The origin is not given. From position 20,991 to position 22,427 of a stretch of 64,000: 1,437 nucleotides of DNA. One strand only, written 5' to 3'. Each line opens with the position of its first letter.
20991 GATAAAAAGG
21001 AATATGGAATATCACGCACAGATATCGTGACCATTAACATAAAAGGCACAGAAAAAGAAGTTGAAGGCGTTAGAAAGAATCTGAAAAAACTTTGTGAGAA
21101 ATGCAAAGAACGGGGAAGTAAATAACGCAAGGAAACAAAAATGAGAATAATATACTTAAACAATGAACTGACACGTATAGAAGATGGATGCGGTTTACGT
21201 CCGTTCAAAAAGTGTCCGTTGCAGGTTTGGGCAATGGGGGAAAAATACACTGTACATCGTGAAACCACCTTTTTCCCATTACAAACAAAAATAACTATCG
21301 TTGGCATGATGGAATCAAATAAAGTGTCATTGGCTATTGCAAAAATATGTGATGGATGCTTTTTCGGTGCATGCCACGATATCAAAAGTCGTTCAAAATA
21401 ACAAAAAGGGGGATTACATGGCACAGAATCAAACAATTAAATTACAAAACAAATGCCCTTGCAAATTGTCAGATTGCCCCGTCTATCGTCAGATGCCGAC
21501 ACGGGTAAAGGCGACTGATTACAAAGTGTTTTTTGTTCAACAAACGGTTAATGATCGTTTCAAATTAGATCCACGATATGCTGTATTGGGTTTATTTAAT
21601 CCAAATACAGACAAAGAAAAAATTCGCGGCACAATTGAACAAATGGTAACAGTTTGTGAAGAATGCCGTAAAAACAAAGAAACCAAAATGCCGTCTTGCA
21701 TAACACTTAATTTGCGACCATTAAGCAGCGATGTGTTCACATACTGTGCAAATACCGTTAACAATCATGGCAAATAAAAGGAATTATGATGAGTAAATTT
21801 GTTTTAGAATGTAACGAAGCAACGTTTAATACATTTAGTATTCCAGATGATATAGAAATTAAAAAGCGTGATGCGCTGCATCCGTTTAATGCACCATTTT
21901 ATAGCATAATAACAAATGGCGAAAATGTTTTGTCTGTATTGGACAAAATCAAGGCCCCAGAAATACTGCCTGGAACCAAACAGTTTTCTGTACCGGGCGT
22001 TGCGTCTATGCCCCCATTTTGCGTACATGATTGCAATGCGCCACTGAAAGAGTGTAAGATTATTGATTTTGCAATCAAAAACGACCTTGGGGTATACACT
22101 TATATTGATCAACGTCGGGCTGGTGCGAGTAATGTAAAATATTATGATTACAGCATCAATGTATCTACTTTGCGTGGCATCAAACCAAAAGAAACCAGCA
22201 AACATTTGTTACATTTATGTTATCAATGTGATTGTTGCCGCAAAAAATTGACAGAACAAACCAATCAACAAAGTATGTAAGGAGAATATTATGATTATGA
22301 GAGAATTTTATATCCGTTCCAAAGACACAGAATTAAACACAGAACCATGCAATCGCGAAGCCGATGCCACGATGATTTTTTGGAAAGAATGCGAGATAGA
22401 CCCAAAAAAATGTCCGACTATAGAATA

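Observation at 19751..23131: Array of nine small split-Cys-motif ORFs inserted between rimM and trmD in the rpsP-rimM-trmD-rplS operon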

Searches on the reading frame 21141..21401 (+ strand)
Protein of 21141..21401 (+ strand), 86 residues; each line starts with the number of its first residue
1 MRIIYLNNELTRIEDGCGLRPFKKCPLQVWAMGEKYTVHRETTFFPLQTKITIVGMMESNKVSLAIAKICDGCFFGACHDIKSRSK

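Call 3: search_protein_families(library=pfam, proteins=[window:21141-21398:+], max_evalue=1)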
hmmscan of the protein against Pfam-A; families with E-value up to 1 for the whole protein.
window:21141-21398:+ (86 aa): 0 families

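Call 4: search_protein_families(library=phrogs, proteins=[window:21141-21398:+], max_evalue=1)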
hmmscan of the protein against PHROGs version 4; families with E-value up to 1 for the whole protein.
window:21141-21398:+ (86 aa): 0 families

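Call 24: find_homologous_proteins(query=A1, max_evalue=0.001)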
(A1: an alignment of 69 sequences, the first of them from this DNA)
Query A1 (69 sequences) (86 aa, profile of the alignment): 13 proteins with E <= 0.001 among 167 candidates.
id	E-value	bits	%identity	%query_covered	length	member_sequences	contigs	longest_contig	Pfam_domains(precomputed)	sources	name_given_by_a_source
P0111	1.3e-6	47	42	14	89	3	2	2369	-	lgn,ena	-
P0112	1.0e-5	44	50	15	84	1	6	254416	-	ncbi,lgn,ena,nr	ncbi:MAG: hypothetical protein J6Y07_02825 [Alphaproteobacteria bacterium]|nr:hypothetical protein [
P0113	1.1e-5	44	-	-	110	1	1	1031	-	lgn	-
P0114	1.3e-5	44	-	-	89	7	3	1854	-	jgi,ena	-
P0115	1.5e-5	43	44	10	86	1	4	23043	-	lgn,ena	-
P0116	1.7e-5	43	-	-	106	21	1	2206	-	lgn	-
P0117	6.8e-5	41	50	7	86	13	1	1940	-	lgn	-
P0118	7.1e-5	41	-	-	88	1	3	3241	-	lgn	-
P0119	1.8e-4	40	-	-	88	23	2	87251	-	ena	-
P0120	1.8e-4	40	-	-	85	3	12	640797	-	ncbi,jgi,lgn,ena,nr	ncbi:MAG: hypothetical protein E7007_03855 [Alphaproteobacteria bacterium]|nr:hypothetical protein [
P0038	2.9e-4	39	98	100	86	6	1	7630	-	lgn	-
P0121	4.6e-4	39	-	-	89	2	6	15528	-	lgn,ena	-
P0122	9.2e-4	38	-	-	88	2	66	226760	-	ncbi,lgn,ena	-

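Call 32: predict_structure(alignment_id=A2)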
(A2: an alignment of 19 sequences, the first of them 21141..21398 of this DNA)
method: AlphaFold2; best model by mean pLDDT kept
length: 86 residues; sequences in the alignment: 19
mean_pLDDT: 51.7   pTM: 0.41
mean pLDDT of the five models: 51.7, 48.9, 47.0, 45.6, 40.1
residues with pLDDT >= 90: 0; 70-90: 4; 50-70: 44; < 50: 38
segments of 3 or more residues with pLDDT < 50: 1-22, 74-86
pLDDT, mean of each block of 10 residues (from residue 1): 33 42 59 67 52 63 62 46 33
secondary structure, 60 per line:
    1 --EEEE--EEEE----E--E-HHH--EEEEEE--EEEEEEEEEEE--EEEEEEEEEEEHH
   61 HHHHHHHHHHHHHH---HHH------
elements in order: E3-6 E9-12 E27-32 E35-45 E48-58 H59-74

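Call 33: search_protein_representatives(alignment_id=A2)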
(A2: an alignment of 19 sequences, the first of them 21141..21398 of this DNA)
Query: 19 sequences, 91 profile positions. Proteins with E-value up to 0.001 (for the whole library): 33; up to 1e-10: 10; up to 1e-30: 0. The best 33 are listed.
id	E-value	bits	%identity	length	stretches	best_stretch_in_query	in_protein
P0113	4.2e-24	100.9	-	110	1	2-91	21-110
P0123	1.2e-21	93.1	-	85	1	6-89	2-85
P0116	1.4e-17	80.0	-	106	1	2-89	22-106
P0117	2.0e-17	79.5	-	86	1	2-89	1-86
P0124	1.7e-15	73.3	-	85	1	11-90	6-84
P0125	1.4e-14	70.4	-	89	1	7-89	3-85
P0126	1.7e-13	66.9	-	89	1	7-90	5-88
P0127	4.5e-13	65.6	-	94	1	6-88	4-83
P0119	5.6e-13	65.2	-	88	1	2-89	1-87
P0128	3.4e-11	59.5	-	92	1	5-89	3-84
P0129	1.7e-10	57.3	-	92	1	3-89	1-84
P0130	6.0e-10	55.5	-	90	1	8-89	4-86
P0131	7.7e-10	55.2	-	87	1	14-89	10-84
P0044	2.5e-09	53.5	-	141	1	3-89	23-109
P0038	9.5e-09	51.7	-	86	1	5-90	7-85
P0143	6.6e-05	39.4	-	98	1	5-88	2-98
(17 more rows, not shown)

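Call 35: find_encoding_contigs(protein=window:21141-21401:+, flank=5000, max_places=10)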
Protein window:21141-21401:+ (86 aa): 21 contigs read that carry it; 10 places shown.
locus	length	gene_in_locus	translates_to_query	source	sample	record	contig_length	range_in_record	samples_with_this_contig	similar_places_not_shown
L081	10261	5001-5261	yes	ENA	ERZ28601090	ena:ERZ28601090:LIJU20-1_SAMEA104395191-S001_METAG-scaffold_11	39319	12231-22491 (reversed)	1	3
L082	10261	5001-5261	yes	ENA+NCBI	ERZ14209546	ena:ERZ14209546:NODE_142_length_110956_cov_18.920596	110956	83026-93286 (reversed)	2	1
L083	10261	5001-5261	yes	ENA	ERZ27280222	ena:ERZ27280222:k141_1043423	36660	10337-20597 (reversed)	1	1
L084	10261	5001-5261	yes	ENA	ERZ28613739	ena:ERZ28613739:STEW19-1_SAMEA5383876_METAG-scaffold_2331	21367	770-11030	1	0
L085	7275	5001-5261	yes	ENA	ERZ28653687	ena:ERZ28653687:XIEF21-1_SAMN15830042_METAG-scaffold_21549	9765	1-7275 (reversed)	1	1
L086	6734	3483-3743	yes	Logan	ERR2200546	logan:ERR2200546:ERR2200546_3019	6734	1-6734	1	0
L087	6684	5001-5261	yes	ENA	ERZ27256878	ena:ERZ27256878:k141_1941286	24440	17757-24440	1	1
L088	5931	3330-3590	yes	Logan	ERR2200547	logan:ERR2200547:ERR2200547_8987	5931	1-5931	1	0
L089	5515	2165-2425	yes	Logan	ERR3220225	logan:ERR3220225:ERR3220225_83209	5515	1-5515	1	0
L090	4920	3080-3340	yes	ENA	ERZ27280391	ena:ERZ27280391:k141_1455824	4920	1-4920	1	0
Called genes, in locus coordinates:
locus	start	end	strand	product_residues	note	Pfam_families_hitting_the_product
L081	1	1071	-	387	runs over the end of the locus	PF01476:LysM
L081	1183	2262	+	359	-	PF00365:PFK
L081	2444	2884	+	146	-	PF00886:Ribosomal_S16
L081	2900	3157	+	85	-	-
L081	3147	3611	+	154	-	PF01782:RimM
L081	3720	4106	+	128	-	-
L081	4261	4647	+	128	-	-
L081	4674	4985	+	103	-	-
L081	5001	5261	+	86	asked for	-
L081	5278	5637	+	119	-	-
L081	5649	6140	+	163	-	-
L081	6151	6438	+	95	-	-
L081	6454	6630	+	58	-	-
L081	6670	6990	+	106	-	-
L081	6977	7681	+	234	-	PF01746:tRNA_m1G_MT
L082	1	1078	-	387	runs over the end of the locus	PF01476:LysM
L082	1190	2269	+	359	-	PF00365:PFK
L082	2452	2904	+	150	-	PF00886:Ribosomal_S16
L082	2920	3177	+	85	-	-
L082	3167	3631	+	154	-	PF01782:RimM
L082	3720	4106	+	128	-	-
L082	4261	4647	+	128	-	-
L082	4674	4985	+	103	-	-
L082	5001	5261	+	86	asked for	-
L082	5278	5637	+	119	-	-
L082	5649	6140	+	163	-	-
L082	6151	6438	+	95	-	-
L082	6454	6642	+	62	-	-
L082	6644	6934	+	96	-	-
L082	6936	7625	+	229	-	PF01746:tRNA_m1G_MT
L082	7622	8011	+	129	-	PF01245:Ribosomal_L19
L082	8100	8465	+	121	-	PF09923:DUF2155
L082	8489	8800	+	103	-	-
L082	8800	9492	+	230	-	PF07313:AmiA-like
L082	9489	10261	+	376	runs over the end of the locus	PF00814:TsaD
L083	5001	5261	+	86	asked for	-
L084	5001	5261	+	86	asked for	-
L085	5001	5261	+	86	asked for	-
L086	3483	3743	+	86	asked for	-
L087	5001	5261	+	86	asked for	-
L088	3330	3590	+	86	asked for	-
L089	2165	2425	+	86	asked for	-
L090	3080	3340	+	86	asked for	-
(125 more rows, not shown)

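Call 43: find_homologous_proteins(query=A4, max_evalue=10)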
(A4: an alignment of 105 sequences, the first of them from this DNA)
Query A4 (105 sequences) (86 aa, profile of the alignment): 11 proteins with E <= 10 among 1391 candidates.
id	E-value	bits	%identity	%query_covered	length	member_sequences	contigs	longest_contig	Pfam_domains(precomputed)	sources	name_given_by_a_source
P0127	3.7e-16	77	-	-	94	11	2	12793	-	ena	-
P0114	1.3e-14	72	-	-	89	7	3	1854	-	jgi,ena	-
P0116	1.2e-13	69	-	-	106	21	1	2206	-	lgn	-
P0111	1.4e-13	69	42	14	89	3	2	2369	-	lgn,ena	-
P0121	2.5e-12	65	-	-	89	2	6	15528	-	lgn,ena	-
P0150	3.3e-12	65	-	-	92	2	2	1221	-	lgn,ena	-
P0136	1.0e-5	44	-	-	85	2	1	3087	-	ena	-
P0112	5.4e-4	38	50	15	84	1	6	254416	-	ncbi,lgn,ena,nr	ncbi:MAG: hypothetical protein J6Y07_02825 [Alphaproteobacteria bacterium]|nr:hypothetical protein [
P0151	4.4e-3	35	60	6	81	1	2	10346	-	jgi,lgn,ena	-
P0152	5.3e-2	32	67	7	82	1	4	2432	-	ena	-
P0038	8.7e-1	28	98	100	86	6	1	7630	-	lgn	-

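Call 47: predict_structure(alignment_id=A3)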
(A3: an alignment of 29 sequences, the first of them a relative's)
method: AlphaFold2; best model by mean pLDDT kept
length: 110 residues; sequences in the alignment: 29
mean_pLDDT: 83.3   pTM: 0.68
mean pLDDT of the five models: 83.3, 83.2, 81.8, 81.3, 79.9
residues with pLDDT >= 90: 57; 70-90: 30; 50-70: 19; < 50: 4
segments of 3 or more residues with pLDDT < 50: none
pLDDT, mean of each block of 10 residues (from residue 1): 71 54 69 94 90 92 91 93 87 95 80
secondary structure, 60 per line:
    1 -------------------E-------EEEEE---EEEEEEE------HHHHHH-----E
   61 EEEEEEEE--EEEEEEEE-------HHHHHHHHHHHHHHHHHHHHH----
elements in order: E28-32 E36-42 H49-54 E60-68 E71-78 H86-106

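Call 50: fold_search(model_id=the predicted structure, library=pdb)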
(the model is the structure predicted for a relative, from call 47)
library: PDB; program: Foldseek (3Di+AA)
matches with E <= 10: 603; with E <= 0.001: 0
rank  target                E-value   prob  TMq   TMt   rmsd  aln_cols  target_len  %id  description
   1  5zs3_A                7.0e-02  0.23  0.20  0.20  13.5        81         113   15  Small heat shock protein from M. marinum:Form-1 (released 2019-01-30)
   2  5zs6_A                9.4e-02  0.18  0.18  0.18  14.2        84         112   15  Dodecameric structure of a small Heat Shock Protein from Mycobacterium marinum M: Form-2 (released 2019-01-30)
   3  1k3s_A                2.3e-01  0.33  0.30  0.30   7.0        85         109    9  Type III Secretion Chaperone SigE (released 2001-11-28)
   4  8q8o_B                2.3e-01  0.15  0.24  0.21   6.8        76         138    5  PA14_16140 protein: the regulator of an operon involved in the biofilm formation in PA14 P. aeruginosa (released 2024-02-28)
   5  8q8o_A                2.8e-01  0.20  0.27  0.23   7.6        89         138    2  PA14_16140 protein: the regulator of an operon involved in the biofilm formation in PA14 P. aeruginosa (released 2024-02-28)
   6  7vba_K                3.8e-01  0.84  0.46  0.47   4.9        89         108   11  Structure of the pre state human RNA Polymerase I Elongation Complex (released 2022-02-16)
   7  4azt                  4.2e-01  0.69  0.34  0.10   6.6        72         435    8  Co-crystal structure of WbdD and kinase inhibitor LY294002. (released 2012-09-26)
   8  8p0j_A                4.5e-01  0.41  0.34  0.05   4.9        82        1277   12  Cryo EM map and model of the vaccinia RNA polymerase intermediate pre-initiation open promoter complex (released 2024-05-22)
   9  8esr_N                4.8e-01  0.13  0.23  0.18   6.3        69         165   17  Ytm1 associated nascent 60S ribosome (-fkbp39) State 2 (released 2022-11-30)
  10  4c2m_Z                5.7e-01  0.44  0.40  0.43   6.8        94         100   11  Structure of RNA polymerase I at 2.8 A resolution (released 2013-10-23)
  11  5j7n                  5.7e-01  0.10  0.19  0.19  15.6        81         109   10  Crystal structure of a small heat-shock protein from Xylella fastidiosa reveals a distinct high order structure (released 2017-04-12)
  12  8tvy_K                6.1e-01  0.60  0.41  0.38   6.1        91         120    6  Cryo-EM structure of CPD lesion containing RNA Polymerase II elongation complex with Rad26 and Elf1 (closed state) (released 2024-01-24)
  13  6m37_C                6.1e-01  0.30  0.28  0.27   4.9        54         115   17  The crystal structure of B. subtilis RsbV/RsbW complex in the hexagonal crystal form (released 2020-07-15)
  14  6vu7_C                6.1e-01  0.25  0.26  0.22   5.1        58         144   10  Crystal structure of YbjN, a putative transcription regulator from E. coli (released 2020-03-11)
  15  5zul_D                6.1e-01  0.07  0.16  0.17  14.9        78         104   15  Small heat shock protein from Mycobacterium marinum M : Form-3 (released 2019-01-30)
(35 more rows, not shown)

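Call 51: fold_search(model_id=the predicted structure, library=viral)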
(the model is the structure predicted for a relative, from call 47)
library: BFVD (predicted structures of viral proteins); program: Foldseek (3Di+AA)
matches with E <= 10: 732; with E <= 0.001: 0
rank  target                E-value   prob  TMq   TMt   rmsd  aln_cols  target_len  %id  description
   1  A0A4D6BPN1            5.1e-02  0.82  0.34  0.05   4.5        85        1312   19  DNA-directed RNA polymerase 147 kDa polypeptide [Salmon gill poxvirus]
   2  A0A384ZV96            5.1e-02  0.51  0.32  0.07  10.4       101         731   16  (no name in the UniProt tables at hand)
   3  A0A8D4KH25            5.4e-02  0.33  0.20  0.12  14.8        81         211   12  (no name in the UniProt tables at hand)
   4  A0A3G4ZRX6            9.9e-02  0.72  0.39  0.29  10.9       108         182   12  Uncharacterized protein [Edafosvirus sp.]
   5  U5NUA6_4              1.3e-01  0.77  0.33  0.04   4.4        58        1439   16  Polyprotein [Rhizoctonia cerealis alphaendornavirus 1]
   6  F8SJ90                1.5e-01  0.94  0.36  0.45   2.7        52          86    8  Uncharacterized protein 248 [Pseudomonas phage PhiPA3]
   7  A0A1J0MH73            2.2e-01  0.63  0.37  0.25   7.7        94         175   10  Uncharacterized protein [Klebsiella phage KPV15]
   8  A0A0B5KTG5            2.2e-01  0.35  0.34  0.17  13.5       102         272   11  (no name in the UniProt tables at hand)
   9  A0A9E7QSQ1            2.3e-01  0.63  0.31  0.46   5.1        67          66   18  (no name in the UniProt tables at hand)
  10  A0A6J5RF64            2.3e-01  0.51  0.36  0.07   8.1       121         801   12  Uncharacterized protein [uncultured Caudovirales phage]
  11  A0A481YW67            2.6e-01  0.57  0.33  0.13   5.1        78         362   10  Putative serine/threonine protein kinase [Marseillevirus LCMAC201]
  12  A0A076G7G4            2.6e-01  0.44  0.32  0.22   9.3        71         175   11  Uncharacterized protein [Listeria phage LMTA-34]
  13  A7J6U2                2.6e-01  0.08  0.19  0.23   9.0        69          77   16  Uncharacterized protein n238R [Paramecium bursaria Chlorella virus FR483]
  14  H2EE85                2.7e-01  0.60  0.33  0.14   4.2        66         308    8  Uncharacterized protein [Moumouvirus sp. 'Monve']
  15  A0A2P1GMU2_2          2.7e-01  0.21  0.26  0.03   4.5        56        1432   11  Replicase polyprotein 1ab [Wuhan japanese halfbeak arterivirus]
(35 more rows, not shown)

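Call 52: search_protein_families(library=ncbifam, proteins=[window:21141-21398:+], max_evalue=1)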
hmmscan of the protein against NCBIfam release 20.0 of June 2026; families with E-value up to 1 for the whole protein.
window:21141-21398:+ (86 aa): 0 families

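Call 53: search_protein_families(library=padloc, proteins=[window:21141-21398:+], max_evalue=1)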
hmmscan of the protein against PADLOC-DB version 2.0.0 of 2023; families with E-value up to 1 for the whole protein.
window:21141-21398:+ (86 aa): 0 families

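Call 54: search_solved_structures(query=A1, max_evalue=10)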
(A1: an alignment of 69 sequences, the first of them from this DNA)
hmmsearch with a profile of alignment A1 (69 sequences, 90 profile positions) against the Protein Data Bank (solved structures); distinct sequences matched with E-value up to 10: 0.

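Call 55: search_solved_structures(query=A3, max_evalue=10)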
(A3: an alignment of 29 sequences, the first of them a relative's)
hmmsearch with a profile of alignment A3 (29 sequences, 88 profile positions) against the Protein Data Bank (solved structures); distinct sequences matched with E-value up to 10: 1.
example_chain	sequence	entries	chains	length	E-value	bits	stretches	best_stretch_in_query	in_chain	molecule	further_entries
6wi5_A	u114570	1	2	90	1.3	12.3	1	36-76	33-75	De novo designed protein Foldit4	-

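Call 64: find_encoding_contigs(protein=P0120, flank=3000, max_places=3)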
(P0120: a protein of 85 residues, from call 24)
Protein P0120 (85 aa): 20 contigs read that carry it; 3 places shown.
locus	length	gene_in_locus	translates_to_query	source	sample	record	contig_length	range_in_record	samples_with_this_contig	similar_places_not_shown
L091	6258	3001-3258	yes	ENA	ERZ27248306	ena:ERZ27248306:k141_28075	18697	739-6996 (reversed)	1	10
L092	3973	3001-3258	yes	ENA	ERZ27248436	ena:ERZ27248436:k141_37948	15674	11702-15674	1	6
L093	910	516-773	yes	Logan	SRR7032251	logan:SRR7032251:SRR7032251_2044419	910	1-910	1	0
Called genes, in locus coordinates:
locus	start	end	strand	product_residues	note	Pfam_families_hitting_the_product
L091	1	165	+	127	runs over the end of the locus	-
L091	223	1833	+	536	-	PF02878:PGM_PMM_I, PF02879:PGM_PMM_II, PF02880:PGM_PMM_III, PF24947:PGM1_C_vert_fung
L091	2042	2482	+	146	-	PF00886:Ribosomal_S16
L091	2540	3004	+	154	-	PF01782:RimM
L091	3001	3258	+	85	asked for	-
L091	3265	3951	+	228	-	PF01746:tRNA_m1G_MT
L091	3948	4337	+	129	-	PF01245:Ribosomal_L19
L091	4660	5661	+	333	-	-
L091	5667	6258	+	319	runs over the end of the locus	-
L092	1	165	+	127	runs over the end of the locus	-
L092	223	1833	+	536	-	PF02878:PGM_PMM_I, PF02879:PGM_PMM_II, PF02880:PGM_PMM_III, PF24947:PGM1_C_vert_fung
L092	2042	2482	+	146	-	PF00886:Ribosomal_S16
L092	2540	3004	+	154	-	PF01782:RimM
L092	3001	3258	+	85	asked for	-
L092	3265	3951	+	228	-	PF01746:tRNA_m1G_MT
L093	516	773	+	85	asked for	-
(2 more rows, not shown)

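Call 77: find_related_loci(query=window:21141-21398:+, collection=viral_contigs, flank=5000)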
Query window:21141-21398:+ (86 aa) in viral_contigs; peptide patterns used: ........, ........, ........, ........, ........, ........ (x = any residue, [..] = any of these).
4 stretches matched a pattern, but none encodes a relative of the query by tblastn (E <= 1e-3).

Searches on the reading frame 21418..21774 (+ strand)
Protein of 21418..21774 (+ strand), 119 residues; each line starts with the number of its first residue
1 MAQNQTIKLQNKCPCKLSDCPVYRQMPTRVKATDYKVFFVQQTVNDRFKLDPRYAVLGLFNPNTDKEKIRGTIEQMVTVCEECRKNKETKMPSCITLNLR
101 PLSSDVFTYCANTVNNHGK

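Call 3: search_protein_families(library=pfam, proteins=[window:21418-21774:+], max_evalue=1)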
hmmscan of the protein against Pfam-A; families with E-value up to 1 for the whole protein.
window:21418-21774:+ (119 aa): 3 families
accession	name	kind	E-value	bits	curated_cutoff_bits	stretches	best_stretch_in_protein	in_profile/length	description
PF12511.13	DUF3716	-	0.028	14.8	22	1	77-112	12-46/59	Protein of unknown function (DUF3716)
PF14260.11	zf-C4pol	-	0.08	13.7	28.9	0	77-92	10-57/70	C4-type zinc-finger of DNA polymerase delta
PF01446.23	Rep_1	-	0.12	12.2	33.2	1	8-89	3-83/253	Replication protein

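Call 4: search_protein_families(library=phrogs, proteins=[window:21418-21774:+], max_evalue=1)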
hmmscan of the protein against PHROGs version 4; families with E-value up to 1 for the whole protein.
window:21418-21774:+ (119 aa): 0 families

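Call 52: search_protein_families(library=ncbifam, proteins=[window:21418-21774:+], max_evalue=1)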
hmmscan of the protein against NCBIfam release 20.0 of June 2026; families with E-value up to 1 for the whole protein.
window:21418-21774:+ (119 aa): 1 family
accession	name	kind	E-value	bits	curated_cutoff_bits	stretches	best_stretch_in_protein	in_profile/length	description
TIGR00334.1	5S_RNA_mat_M5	equivalog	0.073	13.2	110.65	1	51-92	45-86/174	ribonuclease M5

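Call 53: search_protein_families(library=padloc, proteins=[window:21418-21774:+], max_evalue=1)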
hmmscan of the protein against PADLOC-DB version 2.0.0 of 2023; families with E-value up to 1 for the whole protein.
window:21418-21774:+ (119 aa): 0 families

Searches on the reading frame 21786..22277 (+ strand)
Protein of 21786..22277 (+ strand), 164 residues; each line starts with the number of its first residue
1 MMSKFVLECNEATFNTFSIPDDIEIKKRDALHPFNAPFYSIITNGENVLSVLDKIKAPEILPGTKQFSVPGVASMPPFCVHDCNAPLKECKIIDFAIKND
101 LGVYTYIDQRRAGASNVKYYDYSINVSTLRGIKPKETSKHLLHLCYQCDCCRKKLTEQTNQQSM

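Call 3: search_protein_families(library=pfam, proteins=[window:21786-22277:+], max_evalue=1)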
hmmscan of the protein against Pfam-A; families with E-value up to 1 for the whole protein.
window:21786-22277:+ (164 aa): 0 families

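Call 4: search_protein_families(library=phrogs, proteins=[window:21786-22277:+], max_evalue=1)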
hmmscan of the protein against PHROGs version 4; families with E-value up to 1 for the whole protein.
window:21786-22277:+ (164 aa): 0 families

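Call 52: search_protein_families(library=ncbifam, proteins=[window:21786-22277:+], max_evalue=1)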
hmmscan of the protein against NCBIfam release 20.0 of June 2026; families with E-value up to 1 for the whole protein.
window:21786-22277:+ (164 aa): 0 families

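Call 53: search_protein_families(library=padloc, proteins=[window:21786-22277:+], max_evalue=1)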
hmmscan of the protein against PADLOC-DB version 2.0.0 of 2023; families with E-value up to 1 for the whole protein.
window:21786-22277:+ (164 aa): 0 families

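Call 76: search_dna_similar(query=window:21786-22277:+, collection=phages, mode=protein, max_evalue=0.01, max_rows=5)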
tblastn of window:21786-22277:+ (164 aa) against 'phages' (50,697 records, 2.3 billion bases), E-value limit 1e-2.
No match.
